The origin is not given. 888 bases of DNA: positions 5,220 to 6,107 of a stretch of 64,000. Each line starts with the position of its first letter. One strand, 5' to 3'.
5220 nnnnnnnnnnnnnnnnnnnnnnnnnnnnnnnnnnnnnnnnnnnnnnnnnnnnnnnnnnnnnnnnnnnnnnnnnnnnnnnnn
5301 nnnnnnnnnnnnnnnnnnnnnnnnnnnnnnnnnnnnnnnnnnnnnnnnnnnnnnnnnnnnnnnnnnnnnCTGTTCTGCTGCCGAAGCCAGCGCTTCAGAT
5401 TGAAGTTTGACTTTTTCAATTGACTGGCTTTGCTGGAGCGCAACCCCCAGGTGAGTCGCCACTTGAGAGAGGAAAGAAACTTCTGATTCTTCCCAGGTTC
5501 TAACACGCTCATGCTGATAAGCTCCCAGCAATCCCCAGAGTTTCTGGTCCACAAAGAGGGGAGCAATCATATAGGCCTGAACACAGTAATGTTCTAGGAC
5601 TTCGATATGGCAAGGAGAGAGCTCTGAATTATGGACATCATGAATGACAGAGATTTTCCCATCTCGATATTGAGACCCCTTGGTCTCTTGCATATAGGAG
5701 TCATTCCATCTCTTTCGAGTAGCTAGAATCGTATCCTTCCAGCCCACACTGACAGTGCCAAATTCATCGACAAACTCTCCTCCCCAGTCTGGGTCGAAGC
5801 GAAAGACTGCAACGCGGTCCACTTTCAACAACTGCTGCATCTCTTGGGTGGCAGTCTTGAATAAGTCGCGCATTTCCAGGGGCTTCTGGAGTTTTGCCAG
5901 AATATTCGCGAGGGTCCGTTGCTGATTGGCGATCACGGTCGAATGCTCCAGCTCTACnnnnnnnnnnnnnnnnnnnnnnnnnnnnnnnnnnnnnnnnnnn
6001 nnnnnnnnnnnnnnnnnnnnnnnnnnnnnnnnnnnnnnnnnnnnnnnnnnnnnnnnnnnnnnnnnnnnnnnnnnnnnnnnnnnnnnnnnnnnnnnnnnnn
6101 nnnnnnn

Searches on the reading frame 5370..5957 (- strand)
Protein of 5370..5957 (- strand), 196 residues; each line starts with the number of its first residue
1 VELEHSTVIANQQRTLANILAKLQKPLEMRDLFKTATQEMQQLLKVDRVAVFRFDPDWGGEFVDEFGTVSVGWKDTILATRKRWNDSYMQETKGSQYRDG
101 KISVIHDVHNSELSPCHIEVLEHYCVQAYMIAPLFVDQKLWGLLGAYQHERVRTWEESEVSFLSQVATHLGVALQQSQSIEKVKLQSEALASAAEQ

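Call 12: search_solved_structures(query=window:5370-5957:-, show_alignments=3)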
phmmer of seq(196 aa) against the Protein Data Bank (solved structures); distinct sequences matched with E-value up to 0.001: 87 (the best 60 are shown).
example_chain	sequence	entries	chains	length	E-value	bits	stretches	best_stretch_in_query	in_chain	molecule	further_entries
5zoh_A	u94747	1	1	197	3.5e-47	163.8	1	13-190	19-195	Methyl-accepting chemotaxis protein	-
6bhn_A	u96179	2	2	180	6e-47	163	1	16-187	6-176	Methyl-accepting chemotaxis sensory transducer with phytochrome sensor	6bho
3w2z_A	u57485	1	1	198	6.5e-46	159.7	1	13-190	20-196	Methyl-accepting chemotaxis protein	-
5dfx_A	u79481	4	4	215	5.9e-35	124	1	29-182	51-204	Histidine kinase | Sensory transduction histidine kinase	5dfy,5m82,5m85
6oap_A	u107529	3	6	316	1.6e-29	106.3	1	12-180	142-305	Dual sensor histidine kinase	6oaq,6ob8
6xhg_A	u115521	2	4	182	4e-29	105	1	14-179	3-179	JSC1_58120g3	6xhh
7lsd_A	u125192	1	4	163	9.6e-27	97.2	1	31-177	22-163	miRFP718nano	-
6mgh_A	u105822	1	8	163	4.3e-26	95.1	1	31-177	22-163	miRFP670nano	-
7lsc_A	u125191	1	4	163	1.3e-23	87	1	31-177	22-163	miRFP670nano3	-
6ozb_A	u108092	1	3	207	5.6e-18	68.6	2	106-178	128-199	Two-component sensor histidine kinase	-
6oza_A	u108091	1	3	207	5.7e-18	68.6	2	106-178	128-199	Two-component sensor histidine kinase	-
2m7u_A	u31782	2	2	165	1.2e-17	67.6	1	27-181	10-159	Methyl-accepting chemotaxis protein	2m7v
4fof_A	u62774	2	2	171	1.2e-17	67.5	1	27-181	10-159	Methyl-accepting chemotaxis protein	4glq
8k9o_A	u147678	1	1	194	1.7e-17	67.1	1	15-182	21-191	histidine kinase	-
3vv4_A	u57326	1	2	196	2.7e-17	66.4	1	26-181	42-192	Methyl-accepting chemotaxis protein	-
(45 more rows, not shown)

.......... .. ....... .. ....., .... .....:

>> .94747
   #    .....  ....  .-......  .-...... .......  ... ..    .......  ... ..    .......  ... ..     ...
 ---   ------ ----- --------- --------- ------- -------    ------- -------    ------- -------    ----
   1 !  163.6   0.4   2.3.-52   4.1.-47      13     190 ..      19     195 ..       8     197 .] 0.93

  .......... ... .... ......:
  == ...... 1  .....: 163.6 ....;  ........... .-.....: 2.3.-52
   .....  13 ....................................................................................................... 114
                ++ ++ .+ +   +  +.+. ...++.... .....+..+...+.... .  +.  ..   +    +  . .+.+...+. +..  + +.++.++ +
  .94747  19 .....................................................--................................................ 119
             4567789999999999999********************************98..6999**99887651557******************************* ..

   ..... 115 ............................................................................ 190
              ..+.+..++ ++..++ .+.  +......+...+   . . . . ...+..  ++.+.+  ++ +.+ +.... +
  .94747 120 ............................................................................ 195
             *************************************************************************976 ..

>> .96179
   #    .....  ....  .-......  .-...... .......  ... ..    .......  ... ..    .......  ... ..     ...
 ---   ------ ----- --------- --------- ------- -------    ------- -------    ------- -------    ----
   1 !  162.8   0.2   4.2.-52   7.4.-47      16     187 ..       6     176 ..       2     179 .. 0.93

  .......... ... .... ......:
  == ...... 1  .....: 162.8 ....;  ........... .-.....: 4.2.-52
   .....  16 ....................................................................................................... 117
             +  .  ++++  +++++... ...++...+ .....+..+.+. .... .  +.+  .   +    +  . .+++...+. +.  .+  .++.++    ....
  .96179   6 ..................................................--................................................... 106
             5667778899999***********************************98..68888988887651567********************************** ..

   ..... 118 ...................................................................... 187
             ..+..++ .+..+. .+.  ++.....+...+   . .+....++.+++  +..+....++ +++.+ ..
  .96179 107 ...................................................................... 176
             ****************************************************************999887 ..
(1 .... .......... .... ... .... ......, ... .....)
